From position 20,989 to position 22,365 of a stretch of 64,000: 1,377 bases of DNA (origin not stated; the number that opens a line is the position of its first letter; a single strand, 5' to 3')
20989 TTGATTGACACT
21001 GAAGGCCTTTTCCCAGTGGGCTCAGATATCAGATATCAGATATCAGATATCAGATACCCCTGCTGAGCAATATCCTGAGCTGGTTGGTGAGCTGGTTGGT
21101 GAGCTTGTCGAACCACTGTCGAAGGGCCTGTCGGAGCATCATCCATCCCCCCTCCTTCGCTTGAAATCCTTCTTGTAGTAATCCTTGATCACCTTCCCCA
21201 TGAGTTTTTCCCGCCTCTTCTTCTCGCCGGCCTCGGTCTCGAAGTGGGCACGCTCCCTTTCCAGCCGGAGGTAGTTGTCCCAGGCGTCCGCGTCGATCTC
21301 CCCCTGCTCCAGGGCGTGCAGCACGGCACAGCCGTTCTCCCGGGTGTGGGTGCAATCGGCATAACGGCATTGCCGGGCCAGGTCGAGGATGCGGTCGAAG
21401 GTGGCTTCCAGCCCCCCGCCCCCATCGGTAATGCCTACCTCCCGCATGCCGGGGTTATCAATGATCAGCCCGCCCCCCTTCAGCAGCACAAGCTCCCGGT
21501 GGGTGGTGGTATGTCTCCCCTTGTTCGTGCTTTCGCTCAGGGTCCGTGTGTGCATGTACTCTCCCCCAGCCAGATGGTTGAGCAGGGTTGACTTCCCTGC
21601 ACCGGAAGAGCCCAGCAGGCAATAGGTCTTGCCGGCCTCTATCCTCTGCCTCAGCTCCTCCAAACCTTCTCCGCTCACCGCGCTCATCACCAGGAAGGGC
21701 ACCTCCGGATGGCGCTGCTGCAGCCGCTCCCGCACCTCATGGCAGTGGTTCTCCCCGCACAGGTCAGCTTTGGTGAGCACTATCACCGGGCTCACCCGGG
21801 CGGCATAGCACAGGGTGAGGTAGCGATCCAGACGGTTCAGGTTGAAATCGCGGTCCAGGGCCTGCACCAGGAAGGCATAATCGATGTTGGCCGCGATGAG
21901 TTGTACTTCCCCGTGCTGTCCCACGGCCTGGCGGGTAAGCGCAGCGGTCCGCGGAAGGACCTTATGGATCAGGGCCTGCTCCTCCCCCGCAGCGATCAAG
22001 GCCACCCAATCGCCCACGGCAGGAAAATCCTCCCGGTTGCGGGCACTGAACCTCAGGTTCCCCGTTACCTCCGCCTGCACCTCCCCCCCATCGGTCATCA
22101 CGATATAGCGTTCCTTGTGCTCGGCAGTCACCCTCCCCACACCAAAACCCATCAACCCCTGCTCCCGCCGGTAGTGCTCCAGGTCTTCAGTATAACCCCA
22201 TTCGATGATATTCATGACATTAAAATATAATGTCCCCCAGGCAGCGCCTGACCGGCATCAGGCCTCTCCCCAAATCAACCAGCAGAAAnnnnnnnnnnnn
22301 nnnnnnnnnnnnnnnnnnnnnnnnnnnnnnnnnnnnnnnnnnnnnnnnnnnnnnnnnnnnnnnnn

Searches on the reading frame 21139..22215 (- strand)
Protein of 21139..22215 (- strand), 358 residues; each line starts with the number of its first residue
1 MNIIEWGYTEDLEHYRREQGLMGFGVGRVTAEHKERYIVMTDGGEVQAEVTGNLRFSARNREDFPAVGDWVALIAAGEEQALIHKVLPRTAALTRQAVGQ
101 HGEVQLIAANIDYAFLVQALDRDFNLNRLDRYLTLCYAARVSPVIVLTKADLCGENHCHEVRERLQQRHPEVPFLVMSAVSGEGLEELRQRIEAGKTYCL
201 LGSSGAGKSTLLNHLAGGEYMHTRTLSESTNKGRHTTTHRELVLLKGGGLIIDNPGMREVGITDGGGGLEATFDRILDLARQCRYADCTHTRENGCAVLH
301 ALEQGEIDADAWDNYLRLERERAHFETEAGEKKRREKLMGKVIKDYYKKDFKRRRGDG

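Call 100: search_protein_families(library=pfam, proteins=[window:21139-22215:-], max_evalue=0.0001)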
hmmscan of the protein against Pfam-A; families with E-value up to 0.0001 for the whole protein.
window:21139-22215:- (358 aa): 4 families
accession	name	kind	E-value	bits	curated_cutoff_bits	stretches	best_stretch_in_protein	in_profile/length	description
PF03193.22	RsgA_GTPase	-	2.6e-51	174.4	30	1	86-262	1-173/174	RsgA GTPase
PF00005.33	ABC_tran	-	6.9e-07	30.4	25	1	186-222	2-38/137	ABC transporter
PF00009.33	GTP_EFTU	-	3.1e-06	27.4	26.5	0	104-192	86-182/188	Elongation factor Tu GTP binding domain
PF01926.29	MMR_HSR1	-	6.6e-05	23.4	21.9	0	199-277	3-74/113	50S ribosome-binding GTPase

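Call 105: list_cluster_members(proteins=[window:21139-22212:-, window:38747-39478:-, window:28306-29757:+, window:37358-37846:+, window:35199-36965:+])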
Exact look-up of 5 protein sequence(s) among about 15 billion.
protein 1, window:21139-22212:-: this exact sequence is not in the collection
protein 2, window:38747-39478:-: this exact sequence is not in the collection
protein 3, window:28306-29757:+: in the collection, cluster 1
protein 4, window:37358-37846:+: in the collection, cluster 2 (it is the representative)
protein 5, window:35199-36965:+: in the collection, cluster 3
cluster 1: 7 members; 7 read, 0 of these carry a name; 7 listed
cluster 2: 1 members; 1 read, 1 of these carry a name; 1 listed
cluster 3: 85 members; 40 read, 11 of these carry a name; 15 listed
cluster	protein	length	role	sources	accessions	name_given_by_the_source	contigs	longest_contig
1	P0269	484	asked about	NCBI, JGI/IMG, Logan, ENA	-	-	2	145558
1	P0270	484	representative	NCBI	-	-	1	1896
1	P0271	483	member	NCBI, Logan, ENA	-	-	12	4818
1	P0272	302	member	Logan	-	-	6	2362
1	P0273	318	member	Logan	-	-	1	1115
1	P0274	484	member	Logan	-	-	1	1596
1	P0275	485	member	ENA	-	-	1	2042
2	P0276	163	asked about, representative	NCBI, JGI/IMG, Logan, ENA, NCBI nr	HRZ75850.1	MAG TPA: hypothetical protein P5248_00675 [Bacteroidales bacterium] | hypothetical protein [Bacteroidales bacterium]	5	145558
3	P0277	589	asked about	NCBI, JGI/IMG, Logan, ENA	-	superfamily I DNA and/or RNA helicase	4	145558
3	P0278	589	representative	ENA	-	-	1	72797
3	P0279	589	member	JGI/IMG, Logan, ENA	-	DNA replication ATP-dependent helicase Dna2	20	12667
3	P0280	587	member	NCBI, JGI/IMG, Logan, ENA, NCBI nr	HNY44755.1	MAG TPA: AAA domain-containing protein [Bacteroidales bacterium] | AAA domain-containing protein [Bacteroidales bacterium]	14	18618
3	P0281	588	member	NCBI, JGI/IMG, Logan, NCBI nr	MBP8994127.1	MAG: AAA family ATPase [Bacteroidales bacterium] | DNA replication ATP-dependent helicase Dna2 | AAA family ATPase [Bacteroidales bacterium]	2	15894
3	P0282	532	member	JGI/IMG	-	DNA replication ATP-dependent helicase Dna2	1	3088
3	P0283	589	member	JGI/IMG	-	hypothetical protein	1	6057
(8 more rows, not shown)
